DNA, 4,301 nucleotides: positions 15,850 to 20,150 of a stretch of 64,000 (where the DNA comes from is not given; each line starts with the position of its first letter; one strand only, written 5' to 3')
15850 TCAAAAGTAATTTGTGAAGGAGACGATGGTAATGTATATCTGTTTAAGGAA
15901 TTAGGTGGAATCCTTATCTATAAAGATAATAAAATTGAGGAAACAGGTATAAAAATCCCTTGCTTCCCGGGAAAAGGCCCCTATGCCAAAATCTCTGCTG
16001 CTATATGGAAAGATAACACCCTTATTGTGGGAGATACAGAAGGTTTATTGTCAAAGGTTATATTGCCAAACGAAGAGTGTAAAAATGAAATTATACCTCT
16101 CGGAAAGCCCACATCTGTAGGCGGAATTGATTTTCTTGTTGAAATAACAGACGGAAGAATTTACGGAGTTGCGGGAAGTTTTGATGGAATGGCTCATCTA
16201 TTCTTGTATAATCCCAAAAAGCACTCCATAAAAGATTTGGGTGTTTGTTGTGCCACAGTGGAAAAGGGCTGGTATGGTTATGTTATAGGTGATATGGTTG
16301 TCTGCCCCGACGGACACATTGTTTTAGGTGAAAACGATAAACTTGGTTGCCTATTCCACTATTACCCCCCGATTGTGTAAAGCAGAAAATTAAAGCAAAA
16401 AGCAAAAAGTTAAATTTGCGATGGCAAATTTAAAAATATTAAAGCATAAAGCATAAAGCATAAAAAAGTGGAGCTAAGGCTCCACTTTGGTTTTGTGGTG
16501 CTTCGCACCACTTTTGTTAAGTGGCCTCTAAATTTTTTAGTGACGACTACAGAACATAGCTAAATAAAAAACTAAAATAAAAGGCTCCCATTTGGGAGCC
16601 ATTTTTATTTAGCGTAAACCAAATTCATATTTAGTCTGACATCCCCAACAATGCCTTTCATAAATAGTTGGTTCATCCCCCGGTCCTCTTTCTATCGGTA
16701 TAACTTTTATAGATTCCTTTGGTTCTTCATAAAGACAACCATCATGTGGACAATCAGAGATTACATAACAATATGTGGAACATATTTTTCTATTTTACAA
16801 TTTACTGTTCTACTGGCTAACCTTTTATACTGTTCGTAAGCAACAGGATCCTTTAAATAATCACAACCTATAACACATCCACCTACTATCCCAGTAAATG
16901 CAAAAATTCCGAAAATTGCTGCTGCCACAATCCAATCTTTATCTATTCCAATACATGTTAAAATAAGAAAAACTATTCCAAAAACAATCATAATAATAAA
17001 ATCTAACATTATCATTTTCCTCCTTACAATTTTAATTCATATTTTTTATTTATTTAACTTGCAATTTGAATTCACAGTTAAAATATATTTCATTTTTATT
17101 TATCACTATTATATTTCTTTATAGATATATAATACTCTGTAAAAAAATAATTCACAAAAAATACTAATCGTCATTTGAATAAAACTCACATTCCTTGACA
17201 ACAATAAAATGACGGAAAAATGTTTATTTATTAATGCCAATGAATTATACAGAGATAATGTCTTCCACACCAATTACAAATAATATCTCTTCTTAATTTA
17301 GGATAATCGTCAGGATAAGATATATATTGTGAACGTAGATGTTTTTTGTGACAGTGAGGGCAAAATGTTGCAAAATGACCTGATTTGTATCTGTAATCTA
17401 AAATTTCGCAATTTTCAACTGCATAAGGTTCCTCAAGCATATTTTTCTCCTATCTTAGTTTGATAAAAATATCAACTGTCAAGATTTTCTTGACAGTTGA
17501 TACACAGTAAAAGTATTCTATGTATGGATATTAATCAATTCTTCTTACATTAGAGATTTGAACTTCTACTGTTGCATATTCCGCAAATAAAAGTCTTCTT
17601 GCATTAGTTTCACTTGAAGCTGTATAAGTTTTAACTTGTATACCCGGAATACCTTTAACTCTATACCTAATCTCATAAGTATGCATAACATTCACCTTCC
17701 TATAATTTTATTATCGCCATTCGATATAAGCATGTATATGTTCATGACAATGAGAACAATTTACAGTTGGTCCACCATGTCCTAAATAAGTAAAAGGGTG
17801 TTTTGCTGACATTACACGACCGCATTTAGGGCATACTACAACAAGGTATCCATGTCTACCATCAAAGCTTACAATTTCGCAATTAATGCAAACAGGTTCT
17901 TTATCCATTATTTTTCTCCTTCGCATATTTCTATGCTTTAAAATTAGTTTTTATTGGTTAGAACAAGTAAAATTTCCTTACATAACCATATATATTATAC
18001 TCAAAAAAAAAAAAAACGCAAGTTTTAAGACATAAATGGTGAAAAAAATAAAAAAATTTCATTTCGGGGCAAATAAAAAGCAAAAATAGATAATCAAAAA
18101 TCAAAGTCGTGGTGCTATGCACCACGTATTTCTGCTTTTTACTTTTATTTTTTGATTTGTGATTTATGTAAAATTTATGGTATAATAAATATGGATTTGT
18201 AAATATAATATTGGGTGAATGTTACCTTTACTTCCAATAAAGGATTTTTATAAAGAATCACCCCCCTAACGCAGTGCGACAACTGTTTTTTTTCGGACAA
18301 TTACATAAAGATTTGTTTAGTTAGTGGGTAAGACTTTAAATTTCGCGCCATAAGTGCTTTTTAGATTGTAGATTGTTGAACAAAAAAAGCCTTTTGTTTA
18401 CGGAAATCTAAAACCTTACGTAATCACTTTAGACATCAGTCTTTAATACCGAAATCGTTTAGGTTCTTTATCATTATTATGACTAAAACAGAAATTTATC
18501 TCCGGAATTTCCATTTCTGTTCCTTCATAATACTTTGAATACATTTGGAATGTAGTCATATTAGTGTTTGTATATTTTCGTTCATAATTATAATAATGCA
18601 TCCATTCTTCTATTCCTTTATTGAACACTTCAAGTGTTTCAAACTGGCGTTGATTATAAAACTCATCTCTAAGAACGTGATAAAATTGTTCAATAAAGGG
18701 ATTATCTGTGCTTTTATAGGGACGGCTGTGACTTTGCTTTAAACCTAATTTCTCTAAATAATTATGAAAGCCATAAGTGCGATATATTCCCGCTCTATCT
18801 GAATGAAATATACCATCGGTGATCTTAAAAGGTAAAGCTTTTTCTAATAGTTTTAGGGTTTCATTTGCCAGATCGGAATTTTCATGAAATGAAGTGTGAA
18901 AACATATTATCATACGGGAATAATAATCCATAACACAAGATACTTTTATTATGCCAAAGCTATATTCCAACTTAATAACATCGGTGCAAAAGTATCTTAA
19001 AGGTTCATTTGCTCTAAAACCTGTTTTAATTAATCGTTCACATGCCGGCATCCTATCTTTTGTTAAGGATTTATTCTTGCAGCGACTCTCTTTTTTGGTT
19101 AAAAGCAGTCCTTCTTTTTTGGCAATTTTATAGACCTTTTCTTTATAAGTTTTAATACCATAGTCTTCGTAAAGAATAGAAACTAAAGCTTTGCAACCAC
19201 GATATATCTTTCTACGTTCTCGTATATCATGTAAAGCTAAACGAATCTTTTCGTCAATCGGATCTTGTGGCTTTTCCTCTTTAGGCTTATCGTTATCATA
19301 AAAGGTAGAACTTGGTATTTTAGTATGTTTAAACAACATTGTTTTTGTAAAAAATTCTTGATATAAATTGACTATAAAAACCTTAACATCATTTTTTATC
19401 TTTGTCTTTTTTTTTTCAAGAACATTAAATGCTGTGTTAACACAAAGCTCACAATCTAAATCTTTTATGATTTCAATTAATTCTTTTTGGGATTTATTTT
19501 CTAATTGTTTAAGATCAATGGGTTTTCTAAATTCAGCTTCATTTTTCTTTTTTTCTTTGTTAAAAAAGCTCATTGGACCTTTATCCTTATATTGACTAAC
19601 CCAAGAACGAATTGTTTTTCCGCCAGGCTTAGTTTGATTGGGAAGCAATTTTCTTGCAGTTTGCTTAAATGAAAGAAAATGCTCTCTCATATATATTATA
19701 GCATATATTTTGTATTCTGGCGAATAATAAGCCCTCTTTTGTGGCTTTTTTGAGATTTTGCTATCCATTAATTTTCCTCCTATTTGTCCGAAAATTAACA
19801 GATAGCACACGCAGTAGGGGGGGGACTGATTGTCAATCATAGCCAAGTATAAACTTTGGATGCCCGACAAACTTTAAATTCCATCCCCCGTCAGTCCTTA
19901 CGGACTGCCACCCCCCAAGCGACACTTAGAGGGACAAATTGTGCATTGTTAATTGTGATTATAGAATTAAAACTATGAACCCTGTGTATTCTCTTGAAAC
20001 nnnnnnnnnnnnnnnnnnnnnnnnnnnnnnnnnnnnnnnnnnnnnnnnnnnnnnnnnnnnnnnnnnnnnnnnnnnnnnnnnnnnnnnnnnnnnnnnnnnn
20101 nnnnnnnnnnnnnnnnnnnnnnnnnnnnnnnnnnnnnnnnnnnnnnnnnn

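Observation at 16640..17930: Cluster of four tiny genes (two paralogous four-Cys zinc ribbons, a 51-aa protein, a small membrane protein) next to an IS element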

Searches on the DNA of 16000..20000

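Call 65: search_rna_families(source=window, start=16000, end=20000, threshold=evalue, max_evalue=1)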
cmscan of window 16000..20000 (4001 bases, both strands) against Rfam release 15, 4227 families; matches with E-value up to 1: 7.
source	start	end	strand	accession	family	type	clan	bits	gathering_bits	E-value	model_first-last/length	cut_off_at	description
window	16535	16606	+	RF02057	STnc40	Gene; sRNA;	-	31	45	0.013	1-70/70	no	Salmonella enterica sRNA STnc40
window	16513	16609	+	RF01859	Phe_leader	Cis-reg; leader;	-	29.4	55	0.049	1-125/125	no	Phenylalanine leader peptide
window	16538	16614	+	RF02075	STnc230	Gene; sRNA;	-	27.5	50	0.49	1-83/83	no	Enterobacterial sRNA STnc230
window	16574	16639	-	RF01859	Phe_leader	Cis-reg; leader;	-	25.2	55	0.43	1-125/125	no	Phenylalanine leader peptide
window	17437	17523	-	RF04111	MIR6274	Gene; miRNA;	-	23.9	80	0.26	1-107/107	no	MIR6274 microRNA precursor family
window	18616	18698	-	RF00648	MIR396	Gene; miRNA;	-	21.1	80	0.76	19-99/118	no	MIR396 microRNA precursor family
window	16578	16625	+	RF00032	Histone3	Cis-reg;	-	17.5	34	0.43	1-46/46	no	Histone 3' UTR stem-loop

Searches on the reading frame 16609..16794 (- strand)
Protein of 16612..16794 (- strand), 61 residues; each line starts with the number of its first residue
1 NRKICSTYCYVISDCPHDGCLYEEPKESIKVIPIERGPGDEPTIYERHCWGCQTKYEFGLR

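Call 4: search_protein_families(library=pfam, proteins=[window:16609-16758:-], max_evalue=1)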
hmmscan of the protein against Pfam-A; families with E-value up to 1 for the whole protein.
window:16609-16758:- (49 aa): 0 families

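Call 53: search_protein_families(library=phrogs, proteins=[window:16612-16794:-], max_evalue=1)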
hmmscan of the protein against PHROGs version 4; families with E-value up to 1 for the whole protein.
seq(61 aa): 0 families

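Call 54: search_protein_families(library=padloc, proteins=[window:16612-16794:-], max_evalue=1)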
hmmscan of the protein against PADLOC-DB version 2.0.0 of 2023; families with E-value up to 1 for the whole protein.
seq(61 aa): 0 families

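Call 55: search_protein_families(library=ncbifam, proteins=[window:16612-16794:-], max_evalue=1)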
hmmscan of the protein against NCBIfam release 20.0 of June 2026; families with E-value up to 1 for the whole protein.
seq(61 aa): 0 families

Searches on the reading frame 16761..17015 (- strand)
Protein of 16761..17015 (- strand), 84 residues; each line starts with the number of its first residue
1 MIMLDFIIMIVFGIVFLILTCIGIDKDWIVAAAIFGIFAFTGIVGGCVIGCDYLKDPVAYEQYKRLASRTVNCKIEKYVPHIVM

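Call 4: search_protein_families(library=pfam, proteins=[window:16761-17015:-], max_evalue=1)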
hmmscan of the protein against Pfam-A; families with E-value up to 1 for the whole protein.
window:16761-17015:- (84 aa): 3 families
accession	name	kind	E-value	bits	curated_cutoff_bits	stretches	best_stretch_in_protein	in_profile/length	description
PF11127.14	YgaP-like_TM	-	0.1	13.2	25.3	1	4-48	8-53/66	Inner membrane protein YgaP-like, transmembrane domain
PF13567.11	DUF4131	-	0.12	12.5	31.6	1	8-56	7-56/165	Domain of unknown function (DUF4131)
PF24396.1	DUF7541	-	0.72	10.1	28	0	9-59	20-66/120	Family of unknown function (DUF7541)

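Call 33: find_encoding_contigs(protein=window:16761-17015:-, flank=10000, max_places=10)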
Protein window:16761-17015:- (84 aa): 7 contigs read that carry it; 7 places shown.
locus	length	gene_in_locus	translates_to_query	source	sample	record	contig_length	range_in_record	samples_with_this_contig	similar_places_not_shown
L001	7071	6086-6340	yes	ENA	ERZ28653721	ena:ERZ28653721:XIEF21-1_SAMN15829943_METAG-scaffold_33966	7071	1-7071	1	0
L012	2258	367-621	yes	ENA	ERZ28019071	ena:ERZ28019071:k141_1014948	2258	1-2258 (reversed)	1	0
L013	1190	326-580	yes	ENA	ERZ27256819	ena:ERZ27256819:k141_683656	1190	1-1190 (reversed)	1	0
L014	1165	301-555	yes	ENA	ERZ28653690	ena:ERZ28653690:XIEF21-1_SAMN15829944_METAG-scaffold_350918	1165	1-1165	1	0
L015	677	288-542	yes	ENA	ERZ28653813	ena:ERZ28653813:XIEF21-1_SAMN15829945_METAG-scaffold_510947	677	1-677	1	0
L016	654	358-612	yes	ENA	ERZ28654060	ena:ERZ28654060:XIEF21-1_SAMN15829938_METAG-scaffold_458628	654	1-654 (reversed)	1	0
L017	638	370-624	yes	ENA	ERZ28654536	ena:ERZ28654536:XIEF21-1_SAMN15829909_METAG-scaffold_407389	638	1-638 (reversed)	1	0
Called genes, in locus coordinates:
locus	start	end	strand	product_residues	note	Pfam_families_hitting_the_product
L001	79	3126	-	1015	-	PF03065:Glyco_hydro_57 (faint), PF01074:Glyco_hydro_38N, PF09261:Alpha-mann_mid, PF07748:Glyco_hydro_38C, PF17677:Glyco_hydro38C2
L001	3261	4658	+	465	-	PF00665:rve, PF13683:rve_3, PF13333:rve_2 (weak)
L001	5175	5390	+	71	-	-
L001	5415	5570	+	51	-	-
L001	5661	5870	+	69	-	-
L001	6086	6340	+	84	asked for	-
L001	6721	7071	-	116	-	?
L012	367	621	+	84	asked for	-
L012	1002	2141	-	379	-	-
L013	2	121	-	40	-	?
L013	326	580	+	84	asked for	-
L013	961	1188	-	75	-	?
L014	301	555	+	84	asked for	-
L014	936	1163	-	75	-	?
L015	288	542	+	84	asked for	-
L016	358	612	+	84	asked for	-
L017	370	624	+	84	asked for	-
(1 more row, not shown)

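Call 53: search_protein_families(library=phrogs, proteins=[window:16764-17015:-], max_evalue=1)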
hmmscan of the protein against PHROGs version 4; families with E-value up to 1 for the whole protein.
window:16764-17015:- (84 aa): 3 families
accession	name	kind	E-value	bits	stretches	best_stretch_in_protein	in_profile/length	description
phrog_32159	-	unknown function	0.23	12.7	1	52-80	16-44/63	-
phrog_944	-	moron, auxiliary metabolic gene and host takeover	0.38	11.4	1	7-64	126-190/235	membrane protein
phrog_19851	-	unknown function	0.84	10.8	0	1-46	1-45/60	-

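Call 54: search_protein_families(library=padloc, proteins=[window:16764-17015:-], max_evalue=1)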
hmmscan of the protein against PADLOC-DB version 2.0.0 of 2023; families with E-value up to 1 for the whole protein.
window:16764-17015:- (84 aa): 0 families

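Call 55: search_protein_families(library=ncbifam, proteins=[window:16764-17015:-], max_evalue=1)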
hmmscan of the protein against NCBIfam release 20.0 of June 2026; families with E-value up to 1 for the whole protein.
window:16764-17015:- (84 aa): 0 families

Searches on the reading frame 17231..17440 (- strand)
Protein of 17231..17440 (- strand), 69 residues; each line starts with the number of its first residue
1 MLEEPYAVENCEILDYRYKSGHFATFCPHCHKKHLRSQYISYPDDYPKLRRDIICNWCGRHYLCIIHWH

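Call 4: search_protein_families(library=pfam, proteins=[window:17231-17440:-], max_evalue=1)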
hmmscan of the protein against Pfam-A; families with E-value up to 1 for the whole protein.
window:17231-17440:- (69 aa): 2 families
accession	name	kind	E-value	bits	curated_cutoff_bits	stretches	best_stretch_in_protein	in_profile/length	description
PF25054.1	PHD_pln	-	0.019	15.3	29.8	1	29-58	14-43/43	PHD-type zinc finger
PF13240.11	Zn_Ribbon_1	-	0.13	12.6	25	1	26-33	1-8/23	zinc-ribbon domain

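Call 9: find_encoding_contigs(protein=window:17231-17440:-, flank=10000, max_places=10)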
Protein window:17231-17440:- (69 aa): 2 contigs read that carry it; 2 places shown.
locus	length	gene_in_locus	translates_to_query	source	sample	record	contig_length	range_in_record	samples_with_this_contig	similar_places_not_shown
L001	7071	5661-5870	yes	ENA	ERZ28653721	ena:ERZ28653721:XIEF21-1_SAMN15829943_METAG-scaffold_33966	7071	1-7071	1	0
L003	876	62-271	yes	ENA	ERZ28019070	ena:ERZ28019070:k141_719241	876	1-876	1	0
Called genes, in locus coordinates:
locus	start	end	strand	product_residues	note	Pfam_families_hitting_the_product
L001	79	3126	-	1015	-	PF03065:Glyco_hydro_57 (faint), PF01074:Glyco_hydro_38N, PF09261:Alpha-mann_mid, PF07748:Glyco_hydro_38C, PF17677:Glyco_hydro38C2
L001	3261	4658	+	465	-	PF00665:rve, PF13683:rve_3, PF13333:rve_2 (weak)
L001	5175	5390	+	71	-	-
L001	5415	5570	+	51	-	-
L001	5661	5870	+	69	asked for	-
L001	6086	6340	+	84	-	-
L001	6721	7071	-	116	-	?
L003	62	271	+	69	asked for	-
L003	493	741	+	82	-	-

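Call 17: list_cluster_members(proteins=[window:17234-17440:-, window:17534-17686:-, window:16764-17015:-, window:17714-17926:-, window:16764-17009:-])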
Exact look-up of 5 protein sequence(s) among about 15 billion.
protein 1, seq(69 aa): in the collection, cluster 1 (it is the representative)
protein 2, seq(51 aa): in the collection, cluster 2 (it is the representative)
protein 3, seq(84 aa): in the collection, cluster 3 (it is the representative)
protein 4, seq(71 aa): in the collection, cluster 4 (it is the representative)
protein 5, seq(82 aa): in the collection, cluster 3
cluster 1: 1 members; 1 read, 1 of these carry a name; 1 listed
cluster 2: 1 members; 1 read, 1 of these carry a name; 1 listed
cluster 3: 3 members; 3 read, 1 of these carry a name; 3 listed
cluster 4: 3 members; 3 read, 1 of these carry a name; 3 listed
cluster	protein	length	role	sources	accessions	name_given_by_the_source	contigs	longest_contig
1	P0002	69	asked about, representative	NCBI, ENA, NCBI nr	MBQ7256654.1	MAG: hypothetical protein IJS60_03055 [Abditibacteriota bacterium] | hypothetical protein [Abditibacteriota bacterium]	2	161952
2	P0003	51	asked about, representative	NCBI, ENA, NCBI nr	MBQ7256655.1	MAG: hypothetical protein IJS60_03060 [Abditibacteriota bacterium] | hypothetical protein [Abditibacteriota bacterium]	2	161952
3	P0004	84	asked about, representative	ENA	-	-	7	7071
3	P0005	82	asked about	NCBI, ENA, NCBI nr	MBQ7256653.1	MAG: hypothetical protein IJS60_03050 [Abditibacteriota bacterium] | hypothetical protein [Abditibacteriota bacterium]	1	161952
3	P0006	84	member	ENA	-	-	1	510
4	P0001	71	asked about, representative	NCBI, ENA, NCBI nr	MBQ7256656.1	MAG: hypothetical protein IJS60_03065 [Abditibacteriota bacterium] | hypothetical protein [Abditibacteriota bacterium]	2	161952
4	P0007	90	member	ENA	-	-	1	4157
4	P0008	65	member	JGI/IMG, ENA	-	-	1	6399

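Call 19: find_encoding_contigs(protein=P0008, flank=10000)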
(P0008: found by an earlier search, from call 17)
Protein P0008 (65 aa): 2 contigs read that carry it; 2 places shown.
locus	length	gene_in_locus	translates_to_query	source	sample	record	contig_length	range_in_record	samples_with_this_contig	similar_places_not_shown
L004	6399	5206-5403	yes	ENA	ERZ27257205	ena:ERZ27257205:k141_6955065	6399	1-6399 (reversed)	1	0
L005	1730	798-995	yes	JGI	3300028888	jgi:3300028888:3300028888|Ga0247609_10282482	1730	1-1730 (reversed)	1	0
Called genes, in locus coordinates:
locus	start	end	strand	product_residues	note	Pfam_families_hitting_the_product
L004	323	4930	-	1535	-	-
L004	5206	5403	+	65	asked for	-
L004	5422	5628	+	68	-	-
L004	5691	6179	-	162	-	PF13635:DUF4143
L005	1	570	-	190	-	?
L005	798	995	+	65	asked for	-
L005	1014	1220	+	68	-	-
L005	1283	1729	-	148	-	?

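Call 20: find_encoding_contigs(protein=P0007, flank=10000)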
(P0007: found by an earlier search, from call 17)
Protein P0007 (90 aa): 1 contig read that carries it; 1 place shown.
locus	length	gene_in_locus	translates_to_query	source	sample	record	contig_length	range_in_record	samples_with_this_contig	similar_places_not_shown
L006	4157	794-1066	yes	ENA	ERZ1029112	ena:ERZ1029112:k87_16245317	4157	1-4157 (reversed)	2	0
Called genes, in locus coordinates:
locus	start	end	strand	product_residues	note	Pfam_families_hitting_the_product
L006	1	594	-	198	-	?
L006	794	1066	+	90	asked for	-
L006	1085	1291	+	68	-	-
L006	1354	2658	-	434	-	PF13173:AAA_14, PF13635:DUF4143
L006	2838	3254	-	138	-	PF12682:Flavodoxin_4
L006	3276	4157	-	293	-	?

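Call 53: search_protein_families(library=phrogs, proteins=[window:17234-17440:-], max_evalue=1)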
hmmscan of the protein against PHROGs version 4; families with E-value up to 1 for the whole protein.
window:17234-17440:- (69 aa): 6 families
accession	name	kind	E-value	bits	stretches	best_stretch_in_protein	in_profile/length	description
phrog_16376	-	unknown function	0.0083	17.1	1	26-62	16-45/56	-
phrog_17873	-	unknown function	0.011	17.1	1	2-34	32-66/69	-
phrog_19852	-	unknown function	0.057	14.3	1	15-36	2-23/53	-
phrog_3794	-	unknown function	0.058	14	1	51-60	7-16/50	-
phrog_24897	-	unknown function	0.097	13.9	1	55-66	26-37/60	-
phrog_8538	-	unknown function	0.21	12.6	1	13-35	91-113/138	-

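Call 54: search_protein_families(library=padloc, proteins=[window:17234-17440:-], max_evalue=1)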
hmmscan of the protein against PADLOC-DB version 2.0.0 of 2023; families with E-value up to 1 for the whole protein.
window:17234-17440:- (69 aa): 0 families

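Call 55: search_protein_families(library=ncbifam, proteins=[window:17234-17440:-], max_evalue=1)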
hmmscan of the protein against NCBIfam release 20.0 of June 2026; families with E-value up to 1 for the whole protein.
window:17234-17440:- (69 aa): 2 families
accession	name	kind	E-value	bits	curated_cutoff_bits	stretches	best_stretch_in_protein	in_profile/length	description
NF001647.0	PRK00420.1-4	equivalog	0.24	11.5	108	0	1-35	21-53/130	hypothetical protein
NF041259.1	mono_DmmA_fam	domain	0.32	11.3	60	1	7-35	34-62/101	dimethylamine monooxygenase subunit DmmA family protein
